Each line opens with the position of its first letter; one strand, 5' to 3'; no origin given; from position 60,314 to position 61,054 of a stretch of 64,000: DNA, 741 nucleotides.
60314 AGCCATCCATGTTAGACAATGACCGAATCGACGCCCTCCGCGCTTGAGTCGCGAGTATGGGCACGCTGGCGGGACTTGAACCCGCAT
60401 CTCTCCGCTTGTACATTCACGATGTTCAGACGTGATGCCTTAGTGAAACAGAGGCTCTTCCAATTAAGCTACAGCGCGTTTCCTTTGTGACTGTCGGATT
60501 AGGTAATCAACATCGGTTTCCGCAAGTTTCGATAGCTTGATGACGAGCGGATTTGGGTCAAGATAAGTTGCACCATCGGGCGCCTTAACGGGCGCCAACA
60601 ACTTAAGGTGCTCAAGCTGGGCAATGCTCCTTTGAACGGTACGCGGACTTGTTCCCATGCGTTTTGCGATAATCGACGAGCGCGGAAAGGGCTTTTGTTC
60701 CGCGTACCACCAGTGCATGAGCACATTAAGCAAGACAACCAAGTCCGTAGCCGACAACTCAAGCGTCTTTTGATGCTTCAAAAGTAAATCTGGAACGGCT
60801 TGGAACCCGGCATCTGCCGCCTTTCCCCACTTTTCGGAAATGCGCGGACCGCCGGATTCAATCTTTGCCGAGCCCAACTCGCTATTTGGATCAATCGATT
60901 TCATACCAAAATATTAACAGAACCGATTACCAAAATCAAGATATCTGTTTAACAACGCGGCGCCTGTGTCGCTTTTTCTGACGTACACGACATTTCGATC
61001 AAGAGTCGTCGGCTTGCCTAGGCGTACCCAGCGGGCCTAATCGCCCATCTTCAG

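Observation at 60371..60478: tRNA mimic with intact elbow but a 39-nt anticodon loop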

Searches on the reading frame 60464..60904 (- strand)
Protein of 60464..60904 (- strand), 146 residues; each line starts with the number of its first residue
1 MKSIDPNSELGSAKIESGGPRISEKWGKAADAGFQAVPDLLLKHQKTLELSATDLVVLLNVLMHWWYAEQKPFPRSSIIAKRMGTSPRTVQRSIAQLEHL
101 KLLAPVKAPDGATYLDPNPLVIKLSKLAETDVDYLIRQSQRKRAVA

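Call 9: search_protein_families(library=pfam, proteins=[window:60464-60904:-], max_evalue=0.01)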
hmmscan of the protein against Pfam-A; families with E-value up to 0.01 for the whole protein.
window:60464-60904:- (146 aa): 4 families
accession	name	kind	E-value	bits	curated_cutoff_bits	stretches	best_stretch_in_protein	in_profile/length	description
PF13730.12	HTH_36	-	7.3e-08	32.5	25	1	49-103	2-55/55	Helix-turn-helix domain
PF21984.2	DnaD_N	-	2.3e-07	31.4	27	1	37-104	1-66/101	DnaD N-terminal domain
PF08279.18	HTH_11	-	0.0052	17.1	25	0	78-100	20-42/55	HTH domain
PF13551.12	HTH_29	-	0.0084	16.6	28.1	0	75-100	14-39/64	Winged helix-turn helix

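Call 24: find_homologous_proteins(query=window:60464-60904:-, max_evalue=0.00001)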
Query window:60464-60904:- (146 aa): 186 proteins with E <= 0.00001 among 208 candidates; the best 120 are listed.
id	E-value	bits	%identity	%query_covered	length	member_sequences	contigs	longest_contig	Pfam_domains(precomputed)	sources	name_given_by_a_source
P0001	1.9e-45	172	68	85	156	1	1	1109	PF13730.13,PF21984.3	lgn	-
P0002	7.1e-45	171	66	84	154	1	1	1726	PF13730.13,PF21984.3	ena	-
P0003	1.3e-44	170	69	83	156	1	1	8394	PF13730.13,PF21984.3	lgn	-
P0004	1.3e-44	170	65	85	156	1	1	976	PF13730.13,PF12802.14,PF21984.3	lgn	-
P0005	3.2e-44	168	63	97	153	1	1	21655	PF13730.13,PF12802.14,PF21984.3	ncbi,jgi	-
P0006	8.3e-44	167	64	85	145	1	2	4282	PF13730.13,PF21984.3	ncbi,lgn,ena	-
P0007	9.9e-44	167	63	93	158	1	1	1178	PF13730.13,PF21984.3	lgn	-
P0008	1.0e-43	167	59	98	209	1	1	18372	PF13730.13,PF21984.3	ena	-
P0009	1.4e-43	166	65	81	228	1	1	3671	PF13730.13,PF12802.14,PF21984.3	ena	-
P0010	1.6e-43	166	63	87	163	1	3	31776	PF13730.13,PF21984.3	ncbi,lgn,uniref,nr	ncbi:helix-turn-helix domain-containing protein [Aureimonas phyllosphaerae]|uniref:DNA replication p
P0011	1.7e-43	166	61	93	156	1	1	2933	PF13730.13,PF21984.3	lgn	-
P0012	1.8e-43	166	63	92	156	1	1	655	PF08279.19,PF13730.13,PF21984.3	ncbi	-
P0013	1.9e-43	166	68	82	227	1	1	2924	PF13730.13,PF12802.14,PF21984.3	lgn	-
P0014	2.9e-43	165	67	84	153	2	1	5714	PF13730.13,PF12802.14,PF01325.26,PF21984.3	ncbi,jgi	-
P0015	4.0e-43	165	66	83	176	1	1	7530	PF13730.13,PF21984.3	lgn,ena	-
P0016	4.1e-43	165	68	84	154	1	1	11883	PF13730.13,PF12802.14,PF13545.13,PF21984.3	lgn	-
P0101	1.1e-38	151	59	82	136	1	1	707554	PF01047.29,PF13730.13,PF13545.13,PF21984.3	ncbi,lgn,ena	-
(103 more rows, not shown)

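Call 26: find_related_loci(query=A1, collection=genome_contigs, flank=6000)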
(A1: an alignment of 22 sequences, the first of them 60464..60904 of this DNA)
Query A1 (146 aa) in genome_contigs; peptide patterns used: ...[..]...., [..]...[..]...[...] (x = any residue, [..] = any of these).
143 stretches matched a pattern; 19 encode a relative of the query (tblastn E <= 1e-3); 19 distinct loci.
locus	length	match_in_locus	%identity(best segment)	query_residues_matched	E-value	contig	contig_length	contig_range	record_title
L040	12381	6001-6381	63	15-141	3e-51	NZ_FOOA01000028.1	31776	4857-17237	Aureimonas phyllosphaerae strain L9-753,KACC 16231,DSM 25026, whole genome shotgun sequence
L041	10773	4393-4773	61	6-141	9e-48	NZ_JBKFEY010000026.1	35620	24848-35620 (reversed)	Defluviimonas sp. KMU-169 26, whole genome shotgun sequence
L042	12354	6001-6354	64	19-136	2e-46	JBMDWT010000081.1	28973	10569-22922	MAG: Amaricoccus sp. isolate FBaNitRs1_25 FBaNitRs1_contig81, whole genome shotgun sequence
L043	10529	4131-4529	55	3-139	2e-45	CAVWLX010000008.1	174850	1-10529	MAG: uncultured Alphaproteobacteria bacterium isolate MFD04434.bin.1.35 genome assembly, contig: contig_25462, whole gen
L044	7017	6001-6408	57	10-144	3e-45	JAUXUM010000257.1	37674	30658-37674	MAG: Devosia sp. isolate C15_concoct.bin.117 C15_k141_235920, whole genome shotgun sequence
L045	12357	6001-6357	59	22-140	3e-45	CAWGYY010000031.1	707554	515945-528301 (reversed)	MAG: uncultured Alphaproteobacteria bacterium isolate MFD02248.bin.1.211 genome assembly, contig: contig_9523, whole gen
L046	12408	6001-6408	59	5-142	4e-43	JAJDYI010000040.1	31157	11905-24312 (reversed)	MAG: Alphaproteobacteria bacterium isolate jk18x34bins.19 k141_423422, whole genome shotgun sequence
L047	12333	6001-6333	63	22-132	1e-41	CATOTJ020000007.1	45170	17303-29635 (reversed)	MAG: uncultured Limibaculum sp. isolate b63fced4-1a4c-4b42-b693-e39f1c94bd2f genome assembly, contig: contig_6, whole ge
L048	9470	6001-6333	63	22-132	1e-41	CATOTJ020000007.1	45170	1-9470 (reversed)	MAG: uncultured Limibaculum sp. isolate b63fced4-1a4c-4b42-b693-e39f1c94bd2f genome assembly, contig: contig_6, whole ge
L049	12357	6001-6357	54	22-140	3e-39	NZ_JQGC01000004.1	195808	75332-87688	Devosia riboflavina strain IFO13584 contig4, whole genome shotgun sequence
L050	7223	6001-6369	53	22-144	7e-39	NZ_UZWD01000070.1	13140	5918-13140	Devosia equisanguinis strain CIP 111628, whole genome shotgun sequence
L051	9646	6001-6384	50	11-141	3e-38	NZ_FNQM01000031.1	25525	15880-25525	Rubrimonas cliftonensis strain DSM 15345, whole genome shotgun sequence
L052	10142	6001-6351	54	22-138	8e-38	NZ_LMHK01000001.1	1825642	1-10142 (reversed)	Devosia sp. Root685 contig_1, whole genome shotgun sequence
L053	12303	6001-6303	60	19-119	1e-37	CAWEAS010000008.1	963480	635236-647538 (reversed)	MAG: uncultured Alphaproteobacteria bacterium isolate MFD05512.bin.1.8 genome assembly, contig: contig_14594, whole geno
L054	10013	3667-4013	61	22-137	3e-37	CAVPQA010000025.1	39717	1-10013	MAG: uncultured Alphaproteobacteria bacterium isolate MFD00008.bin.2.118 genome assembly, contig: contig_43120, whole ge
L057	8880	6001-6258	48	21-103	2e-21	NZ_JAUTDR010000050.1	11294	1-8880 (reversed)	Haliea sp. E1-2-M8 Scaffold50, whole genome shotgun sequence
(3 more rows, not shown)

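Call 35: find_related_loci(query=A1, collection=metagenome_contigs, flank=3000)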
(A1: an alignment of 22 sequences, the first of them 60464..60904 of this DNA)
Query A1 (146 aa) in metagenome_contigs; peptide patterns used: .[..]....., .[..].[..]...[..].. (x = any residue, [..] = any of these).
600 stretches matched a pattern (row limit reached: there are more); 20 encode a relative of the query (tblastn E <= 1e-3); 20 distinct loci.
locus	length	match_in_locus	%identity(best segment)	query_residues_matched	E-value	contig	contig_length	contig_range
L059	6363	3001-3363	57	21-141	2e-46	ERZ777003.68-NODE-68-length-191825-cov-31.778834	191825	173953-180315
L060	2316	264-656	58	7-136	5e-45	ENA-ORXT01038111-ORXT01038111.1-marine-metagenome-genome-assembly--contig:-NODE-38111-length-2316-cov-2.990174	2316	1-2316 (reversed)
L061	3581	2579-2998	55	6-144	9e-44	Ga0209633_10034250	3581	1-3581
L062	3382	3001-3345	55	23-137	4e-41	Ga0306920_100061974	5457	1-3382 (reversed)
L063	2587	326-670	55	23-137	5e-41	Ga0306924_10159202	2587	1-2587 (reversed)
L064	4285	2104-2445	55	24-138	3e-36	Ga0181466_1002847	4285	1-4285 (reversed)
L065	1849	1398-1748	48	24-141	2e-33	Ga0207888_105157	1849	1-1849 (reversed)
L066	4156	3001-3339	50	22-134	1e-31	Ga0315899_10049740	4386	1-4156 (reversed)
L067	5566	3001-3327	48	22-127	6e-31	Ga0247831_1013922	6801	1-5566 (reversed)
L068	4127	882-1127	54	21-98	9e-27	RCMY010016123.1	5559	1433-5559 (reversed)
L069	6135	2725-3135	42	4-129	1e-26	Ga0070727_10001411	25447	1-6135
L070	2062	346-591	52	21-98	7e-26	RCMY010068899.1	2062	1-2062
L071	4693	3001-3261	51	21-103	2e-25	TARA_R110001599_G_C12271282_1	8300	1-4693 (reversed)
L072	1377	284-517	51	22-99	4e-25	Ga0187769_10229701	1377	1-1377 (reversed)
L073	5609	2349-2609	47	21-103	2e-23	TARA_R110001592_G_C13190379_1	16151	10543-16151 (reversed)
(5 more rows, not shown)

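Call 36: find_related_loci(query=A1, collection=viral_contigs, flank=6000)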
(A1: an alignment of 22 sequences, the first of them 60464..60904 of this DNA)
Query A1 (146 aa) in viral_contigs; peptide patterns used: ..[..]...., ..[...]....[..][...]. (x = any residue, [..] = any of these).
48 stretches matched a pattern; 1 encode a relative of the query (tblastn E <= 1e-3); 1 distinct loci.
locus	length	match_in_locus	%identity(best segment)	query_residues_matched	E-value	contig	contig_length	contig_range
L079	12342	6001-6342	43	21-132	1e-22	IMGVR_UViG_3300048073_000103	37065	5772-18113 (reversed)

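Call 46: search_protein_families(library=phrogs, proteins=[window:60464-60904:-], max_evalue=0.01)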
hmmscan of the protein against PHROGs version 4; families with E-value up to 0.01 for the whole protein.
window:60464-60904:- (146 aa): 3 families
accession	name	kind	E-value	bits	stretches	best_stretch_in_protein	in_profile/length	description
phrog_8102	-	DNA, RNA and nucleotide metabolism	9.7e-07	29.2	1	46-110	28-95/337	replication initiation protein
phrog_34160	-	unknown function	9.2e-05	23.7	1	41-105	33-97/197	-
phrog_1835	-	DNA, RNA and nucleotide metabolism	0.0083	16.5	0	78-106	72-100/301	HTH DNA binding protein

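Call 47: search_protein_families(library=ncbifam, proteins=[window:60464-60904:-], max_evalue=0.01)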
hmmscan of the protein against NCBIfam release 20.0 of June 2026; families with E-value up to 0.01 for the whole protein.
window:60464-60904:- (146 aa): 1 family
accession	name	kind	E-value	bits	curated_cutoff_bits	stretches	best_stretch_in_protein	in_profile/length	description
TIGR04548.1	DnaD_Mollicutes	hypoth_equivalog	0.0098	15.9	100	0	39-126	13-93/178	DnaD family protein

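Call 48: search_protein_families(library=padloc, proteins=[window:60464-60904:-], max_evalue=0.01)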
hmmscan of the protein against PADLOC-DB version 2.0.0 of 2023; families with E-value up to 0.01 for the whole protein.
window:60464-60904:- (146 aa): 0 families

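Call 55: find_encoding_contigs(protein=P0101, flank=10000, max_places=3)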
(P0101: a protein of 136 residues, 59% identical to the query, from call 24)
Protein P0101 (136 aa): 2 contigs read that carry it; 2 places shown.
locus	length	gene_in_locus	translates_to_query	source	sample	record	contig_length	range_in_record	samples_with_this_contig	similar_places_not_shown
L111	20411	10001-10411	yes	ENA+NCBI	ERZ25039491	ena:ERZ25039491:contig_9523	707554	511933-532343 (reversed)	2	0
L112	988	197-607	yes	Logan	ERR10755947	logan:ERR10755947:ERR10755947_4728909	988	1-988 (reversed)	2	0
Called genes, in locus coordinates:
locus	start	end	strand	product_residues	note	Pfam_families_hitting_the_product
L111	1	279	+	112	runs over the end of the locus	PF00543:P-II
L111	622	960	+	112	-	PF00543:P-II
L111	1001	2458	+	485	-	PF00909:Ammonium_transp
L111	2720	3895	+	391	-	PF13433:Peripla_BP_5, PF13458:Peripla_BP_6, PF01094:ANF_receptor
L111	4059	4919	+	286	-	PF02653:BPD_transp_2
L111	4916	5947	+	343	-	PF02653:BPD_transp_2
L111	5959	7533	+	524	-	-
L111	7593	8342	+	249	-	PF00005:ABC_tran, PF13304:AAA_21 (faint), PF12399:BCA_ABC_TP_C (weak)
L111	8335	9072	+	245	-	PF00005:ABC_tran, PF13304:AAA_21 (faint)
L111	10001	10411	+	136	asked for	PF21984:DnaD_N, PF13730:HTH_36, PF13545:HTH_Crp_2 (weak), PF01047:MarR (weak)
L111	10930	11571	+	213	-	-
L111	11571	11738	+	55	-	-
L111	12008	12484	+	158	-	PF06751:EutB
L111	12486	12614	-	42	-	-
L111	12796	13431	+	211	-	PF06751:EutB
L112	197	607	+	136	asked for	PF21984:DnaD_N, PF13730:HTH_36, PF13545:HTH_Crp_2 (weak), PF01047:MarR (weak)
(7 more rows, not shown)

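Call 56: find_encoding_contigs(protein=P0010, flank=10000, max_places=3)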
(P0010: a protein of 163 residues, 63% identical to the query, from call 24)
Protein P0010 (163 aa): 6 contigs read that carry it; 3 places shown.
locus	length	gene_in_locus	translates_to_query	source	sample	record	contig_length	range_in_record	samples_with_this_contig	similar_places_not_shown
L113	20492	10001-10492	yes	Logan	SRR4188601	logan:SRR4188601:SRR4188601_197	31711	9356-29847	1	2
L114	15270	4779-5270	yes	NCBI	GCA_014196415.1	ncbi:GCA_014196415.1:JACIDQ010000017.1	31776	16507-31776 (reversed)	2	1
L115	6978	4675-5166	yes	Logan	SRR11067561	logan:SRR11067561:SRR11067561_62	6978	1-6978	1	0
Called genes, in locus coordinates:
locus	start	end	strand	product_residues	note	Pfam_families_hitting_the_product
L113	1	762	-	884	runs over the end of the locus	PF10412:TrwB_AAD_bind (faint), PF12696:TraG-D_C (weak)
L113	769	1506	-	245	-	-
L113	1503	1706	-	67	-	-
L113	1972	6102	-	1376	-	PF08751:TrwC, PF13362:Toprim_3 (faint), PF13086:AAA_11 (faint), PF13245:AAA_19, PF13604:AAA_30, PF01443:Viral_helicase1 (faint), PF13155:Toprim_2 (weak)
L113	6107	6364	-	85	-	-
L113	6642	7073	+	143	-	-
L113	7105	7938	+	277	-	PF01656:CbiA, PF10609:ParA (weak)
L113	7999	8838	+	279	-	-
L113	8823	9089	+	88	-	-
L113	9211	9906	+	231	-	PF01381:HTH_3 (weak)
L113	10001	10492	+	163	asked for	PF21984:DnaD_N, PF13730:HTH_36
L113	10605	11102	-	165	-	-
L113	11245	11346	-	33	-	-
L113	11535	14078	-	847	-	-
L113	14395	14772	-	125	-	-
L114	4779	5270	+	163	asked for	PF21984:DnaD_N, PF13730:HTH_36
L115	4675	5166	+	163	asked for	PF21984:DnaD_N, PF13730:HTH_36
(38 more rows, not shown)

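Call 58: search_protein_families(library=pfam, proteins=[L043:5160-6191:-, L053:6623-7489:-, L054:4546-7347:-, L068:1578-2459:+, L069:4631-6103:+, L073:4182-5324:-, L079:6539-7513:+], max_evalue=0.001)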
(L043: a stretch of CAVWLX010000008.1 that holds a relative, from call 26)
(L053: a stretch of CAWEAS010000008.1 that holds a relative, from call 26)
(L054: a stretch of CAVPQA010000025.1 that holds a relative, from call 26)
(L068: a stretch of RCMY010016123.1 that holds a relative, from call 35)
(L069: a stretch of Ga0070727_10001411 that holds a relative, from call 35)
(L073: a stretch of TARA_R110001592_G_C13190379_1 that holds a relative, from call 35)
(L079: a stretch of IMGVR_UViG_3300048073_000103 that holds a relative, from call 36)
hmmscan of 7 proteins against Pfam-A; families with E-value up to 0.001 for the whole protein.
L043:5160-6191:- (343 aa): 4 families
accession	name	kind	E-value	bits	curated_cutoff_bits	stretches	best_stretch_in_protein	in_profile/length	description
PF00665.32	rve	-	7.8e-29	100.4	32.6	1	180-277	2-101/102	Integrase core domain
PF13276.12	HTH_21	-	8.1e-16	58.5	28.1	1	99-155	3-60/60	HTH-like domain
PF13333.12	rve_2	-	1.6e-15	57.4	22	1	285-339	1-54/56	Integrase core domain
PF13683.12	rve_3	-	4.4e-11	42.8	26.5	1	267-333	2-67/67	Integrase core domain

L053:6623-7489:- (288 aa): 4 families
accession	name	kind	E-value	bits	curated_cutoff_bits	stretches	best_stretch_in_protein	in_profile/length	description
PF00665.32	rve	-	1.2e-29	103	32.6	1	126-222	3-101/102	Integrase core domain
PF13276.12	HTH_21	-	2.8e-15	56.7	28.1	1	44-100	3-60/60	HTH-like domain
PF13333.12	rve_2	-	3.6e-15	56.3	22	1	230-284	1-54/56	Integrase core domain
PF13683.12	rve_3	-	1.1e-10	41.5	26.5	1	212-278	2-67/67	Integrase core domain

L054:4546-7347:- (933 aa): 8 families
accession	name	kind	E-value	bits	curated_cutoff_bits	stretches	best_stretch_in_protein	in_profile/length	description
PF08335.16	GlnD_UR_UTase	-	3.2e-45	154.1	21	1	212-350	2-140/141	GlnD PII-uridylyltransferase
PF01842.31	ACT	-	7.5e-16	58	27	1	851-901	1-53/66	ACT domain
PF01966.28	HD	-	4.2e-08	33.9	22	1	524-596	11-92/116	HD domain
PF13740.12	ACT_6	-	2.1e-06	28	23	1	851-891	3-43/76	ACT domain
PF24931.1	ACT_ACR9_3rd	-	3.8e-06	27.3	27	1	840-917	2-80/98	ACR9-like, ACT-like domain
PF13291.12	ACT_4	-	2.1e-05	25.5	27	0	853-885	9-41/80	ACT domain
PF01909.29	NTP_transf_2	-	0.0001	23.1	21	1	106-133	16-43/93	Nucleotidyltransferase domain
PF22754.3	bHLH-TF_ACT-like_plant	-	0.00011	22.8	27.6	1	851-899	11-58/75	Plant bHLH transcription factor, ACT-like domain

L068:1578-2459:+ (293 aa): 2 families
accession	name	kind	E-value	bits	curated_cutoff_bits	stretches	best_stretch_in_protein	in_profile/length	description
PF18735.6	HEPN_RiboL-PSP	-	8.8e-05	22.9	28.4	1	51-164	79-185/191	RiboL-PSP-HEPN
PF13643.11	DUF4145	-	9.2e-05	22.9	23.1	1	81-156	14-86/88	Domain of unknown function (DUF4145)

L069:4631-6103:+ (490 aa): 1 family
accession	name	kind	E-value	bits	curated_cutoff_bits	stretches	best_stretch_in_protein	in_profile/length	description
PF03432.20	Relaxase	-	1.9e-21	77.2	24.6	1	74-169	35-131/132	MobA/VirD2-like, nuclease domain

L073:4182-5324:- (380 aa): 0 families

L079:6539-7513:+ (324 aa): 1 family
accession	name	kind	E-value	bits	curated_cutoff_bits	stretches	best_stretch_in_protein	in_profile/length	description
PF13289.12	SIR2_2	-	5.1e-05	23.8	24.5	1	116-260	2-107/141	SIR2-like domain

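Call 59: search_protein_families(library=pfam, proteins=[L061:40-1236:+, L071:612-1715:+, L071:1737-2726:+, L073:15-1142:+, L069:161-1141:+, L053:4088-5329:+, L079:3587-4870:-, L045:6888-7529:+, L057:7225-7800:+], max_evalue=0.001)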
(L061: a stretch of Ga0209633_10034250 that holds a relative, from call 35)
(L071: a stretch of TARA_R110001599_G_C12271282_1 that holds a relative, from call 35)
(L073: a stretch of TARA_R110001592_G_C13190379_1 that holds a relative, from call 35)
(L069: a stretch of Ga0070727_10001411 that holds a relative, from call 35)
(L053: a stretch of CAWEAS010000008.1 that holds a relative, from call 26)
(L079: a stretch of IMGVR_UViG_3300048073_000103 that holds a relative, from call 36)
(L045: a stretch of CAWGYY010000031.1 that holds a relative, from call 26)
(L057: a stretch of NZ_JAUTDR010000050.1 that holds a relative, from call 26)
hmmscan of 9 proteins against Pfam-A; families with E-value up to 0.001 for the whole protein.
L061:40-1236:+ (398 aa): 3 families
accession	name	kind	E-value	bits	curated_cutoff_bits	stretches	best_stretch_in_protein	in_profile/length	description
PF02534.20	T4SS-DNA_transf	-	1.1e-36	127.1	20.1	1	1-391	61-455/468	Type IV secretory system Conjugative DNA transfer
PF12696.13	TraG-D_C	-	1.3e-19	70.8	22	1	245-359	1-125/126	TraM recognition site of TraD and TraG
PF10412.15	TrwB_AAD_bind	-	3.2e-11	43.2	20.5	1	244-357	244-356/387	Type IV secretion-system coupling protein DNA-binding domain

L071:612-1715:+ (367 aa): 2 families
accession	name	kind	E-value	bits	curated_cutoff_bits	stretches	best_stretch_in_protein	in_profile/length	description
PF06616.17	BsuBI_PstI_RE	-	9.7e-47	158.7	27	1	196-354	1-153/154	BsuBI/PstI restriction endonuclease domain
PF17728.7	BsuBI_PstI_RE_N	-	2.5e-20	73.2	27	1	21-181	4-136/140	BsuBI/PstI restriction endonuclease HTH domain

L071:1737-2726:+ (329 aa): 1 family
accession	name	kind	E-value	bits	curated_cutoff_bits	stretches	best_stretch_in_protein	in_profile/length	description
PF14082.12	SduA_C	-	5.6e-24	85.5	27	1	159-306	4-158/159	Shedu protein SduA, C-terminal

L073:15-1142:+ (375 aa): 0 families

L069:161-1141:+ (326 aa): 0 families

L053:4088-5329:+ (413 aa): 2 families
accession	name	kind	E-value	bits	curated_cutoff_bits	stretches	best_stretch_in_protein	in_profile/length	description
PF03255.19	ACCA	-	5e-138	459.9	23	1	99-409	1-310/310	Acetyl co-enzyme A carboxylase carboxyltransferase-like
PF01039.27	Carboxyl_trans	-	8.8e-19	67.9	22.3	1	193-341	284-428/493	Carboxyl transferase domain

L079:3587-4870:- (427 aa): 1 family
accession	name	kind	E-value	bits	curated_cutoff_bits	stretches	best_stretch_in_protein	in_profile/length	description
PF04466.19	Terminase_3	-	2.9e-30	105.7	23.2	1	17-205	2-200/201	Phage terminase large subunit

L045:6888-7529:+ (213 aa): 0 families

L057:7225-7800:+ (191 aa): 1 family
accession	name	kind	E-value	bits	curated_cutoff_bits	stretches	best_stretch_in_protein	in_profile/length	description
PF06114.19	Peptidase_M78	-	1.7e-10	41.2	22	1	104-181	42-121/123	IrrE N-terminal-like domain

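Call 63: search_solved_structures(query=A1, max_evalue=1)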
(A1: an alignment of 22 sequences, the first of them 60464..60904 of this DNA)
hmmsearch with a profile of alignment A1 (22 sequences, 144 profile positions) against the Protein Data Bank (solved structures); distinct sequences matched with E-value up to 1: 32.
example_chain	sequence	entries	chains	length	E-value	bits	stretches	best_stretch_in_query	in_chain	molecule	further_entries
2vn2_A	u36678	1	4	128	1.1e-08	38.2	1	23-124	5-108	CHROMOSOME REPLICATION INITIATION PROTEIN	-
2v79_A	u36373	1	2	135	2.2e-08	37.2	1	24-136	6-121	DNA REPLICATION PROTEIN DNAD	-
8ojj_A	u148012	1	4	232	7.2e-08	35.5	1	24-136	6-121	DNA replication protein DnaD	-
3q5f_A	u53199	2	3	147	0.03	17.3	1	73-128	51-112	Transcriptional regulator slyA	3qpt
3deu_A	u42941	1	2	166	0.041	16.9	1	73-128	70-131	Transcriptional regulator slyA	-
5yhz_A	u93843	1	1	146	0.05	16.6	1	74-132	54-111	Zinc transport transcriptional regulator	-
5yhx_A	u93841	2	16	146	0.05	16.6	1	74-133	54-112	Zinc transport transcriptional regulator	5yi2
5yi0_B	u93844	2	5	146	0.051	16.5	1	74-133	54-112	Zinc transport transcriptional regulator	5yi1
5yhy_A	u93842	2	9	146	0.052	16.5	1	74-133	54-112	Zinc transport transcriptional regulator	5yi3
4aih_A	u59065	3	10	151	0.06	16.3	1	74-111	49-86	TRANSCRIPTIONAL REGULATOR SLYA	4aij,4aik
4u0y_A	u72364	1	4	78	0.07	16.1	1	69-106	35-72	HTH-type transcriptional repressor YvoA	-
1s3j_A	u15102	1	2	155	0.07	16.1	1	73-115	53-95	YusO protein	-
3r0a_A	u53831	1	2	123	0.078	16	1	70-107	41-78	Putative transcriptional regulator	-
6fi9_A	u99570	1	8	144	0.15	15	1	75-130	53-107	Transcriptional regulator ZitR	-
2wv0_A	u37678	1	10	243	0.16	14.9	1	69-107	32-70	HTH-TYPE TRANSCRIPTIONAL REPRESSOR YVOA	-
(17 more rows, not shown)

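Call 79: find_encoding_contigs(protein=P0003, flank=2500, max_places=2)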
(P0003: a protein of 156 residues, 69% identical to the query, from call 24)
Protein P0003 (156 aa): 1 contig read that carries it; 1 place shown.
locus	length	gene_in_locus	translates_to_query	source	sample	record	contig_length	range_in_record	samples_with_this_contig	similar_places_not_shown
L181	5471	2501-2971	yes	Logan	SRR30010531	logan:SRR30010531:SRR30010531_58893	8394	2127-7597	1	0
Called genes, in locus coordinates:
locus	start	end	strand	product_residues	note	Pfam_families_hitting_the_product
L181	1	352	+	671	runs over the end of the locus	PF02463:SMC_N, PF11398:DUF2813 (weak), PF13175:AAA_15, PF13476:AAA_23, PF13175:AAA_15, PF13304:AAA_21, PF20469:OLD-like_TOPRIM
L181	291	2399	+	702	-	PF00580:UvrD-helicase, PF13245:AAA_19 (weak)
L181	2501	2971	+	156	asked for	PF21984:DnaD_N, PF13730:HTH_36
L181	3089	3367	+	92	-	-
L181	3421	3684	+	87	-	PF12844:HTH_19 (weak), PF01381:HTH_3, PF13560:HTH_31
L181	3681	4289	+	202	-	PF02923:BamHI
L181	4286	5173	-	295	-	PF01555:N6_N4_Mtase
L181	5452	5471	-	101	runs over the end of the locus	PF01381:HTH_3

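Call 80: find_encoding_contigs(protein=P0016, flank=2500, max_places=2)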
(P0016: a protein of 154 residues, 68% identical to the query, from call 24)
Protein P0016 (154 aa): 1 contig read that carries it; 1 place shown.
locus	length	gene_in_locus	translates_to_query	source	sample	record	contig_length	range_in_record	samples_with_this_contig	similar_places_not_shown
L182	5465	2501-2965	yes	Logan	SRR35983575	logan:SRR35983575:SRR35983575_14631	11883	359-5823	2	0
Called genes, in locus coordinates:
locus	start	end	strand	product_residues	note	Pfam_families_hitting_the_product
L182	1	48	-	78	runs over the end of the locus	-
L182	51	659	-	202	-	PF01656:CbiA, PF09140:MipZ (faint), PF10609:ParA (faint), PF13614:AAA_31 (weak)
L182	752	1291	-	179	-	PF00239:Resolvase, PF08279:HTH_11 (faint), PF13565:HTH_32 (weak), PF02796:HTH_7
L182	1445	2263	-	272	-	PF01936:NYN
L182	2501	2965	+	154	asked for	PF21984:DnaD_N, PF13730:HTH_36, PF12802:MarR_2 (weak), PF13545:HTH_Crp_2 (weak)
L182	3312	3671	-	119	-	-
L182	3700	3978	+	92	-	PF02796:HTH_7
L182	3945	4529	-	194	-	-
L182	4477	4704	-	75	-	-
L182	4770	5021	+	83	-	PF00665:rve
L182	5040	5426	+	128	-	-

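Call 81: find_encoding_contigs(protein=P0005, flank=2500, max_places=2)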
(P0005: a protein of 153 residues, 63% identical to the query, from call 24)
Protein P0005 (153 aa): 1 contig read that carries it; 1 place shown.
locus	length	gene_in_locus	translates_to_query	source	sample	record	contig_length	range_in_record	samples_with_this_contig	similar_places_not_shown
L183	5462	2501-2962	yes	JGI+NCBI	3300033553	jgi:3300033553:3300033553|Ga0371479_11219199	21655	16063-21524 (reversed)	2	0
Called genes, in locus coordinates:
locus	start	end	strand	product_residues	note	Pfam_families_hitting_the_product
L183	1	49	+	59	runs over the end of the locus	?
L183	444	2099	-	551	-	-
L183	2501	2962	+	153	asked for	PF21984:DnaD_N, PF13730:HTH_36, PF12802:MarR_2 (weak)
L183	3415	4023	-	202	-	-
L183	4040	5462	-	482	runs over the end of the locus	PF14362:DUF4407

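Call 82: find_encoding_contigs(protein=P0002, flank=2500, max_places=2)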
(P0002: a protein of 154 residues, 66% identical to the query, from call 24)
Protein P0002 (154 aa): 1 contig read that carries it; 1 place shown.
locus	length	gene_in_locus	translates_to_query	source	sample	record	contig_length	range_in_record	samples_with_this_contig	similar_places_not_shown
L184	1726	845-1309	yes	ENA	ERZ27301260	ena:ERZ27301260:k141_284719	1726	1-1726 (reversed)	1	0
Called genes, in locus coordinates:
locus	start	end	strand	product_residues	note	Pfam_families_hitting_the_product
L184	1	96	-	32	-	?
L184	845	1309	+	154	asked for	PF21984:DnaD_N, PF13730:HTH_36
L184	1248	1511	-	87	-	-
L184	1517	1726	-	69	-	?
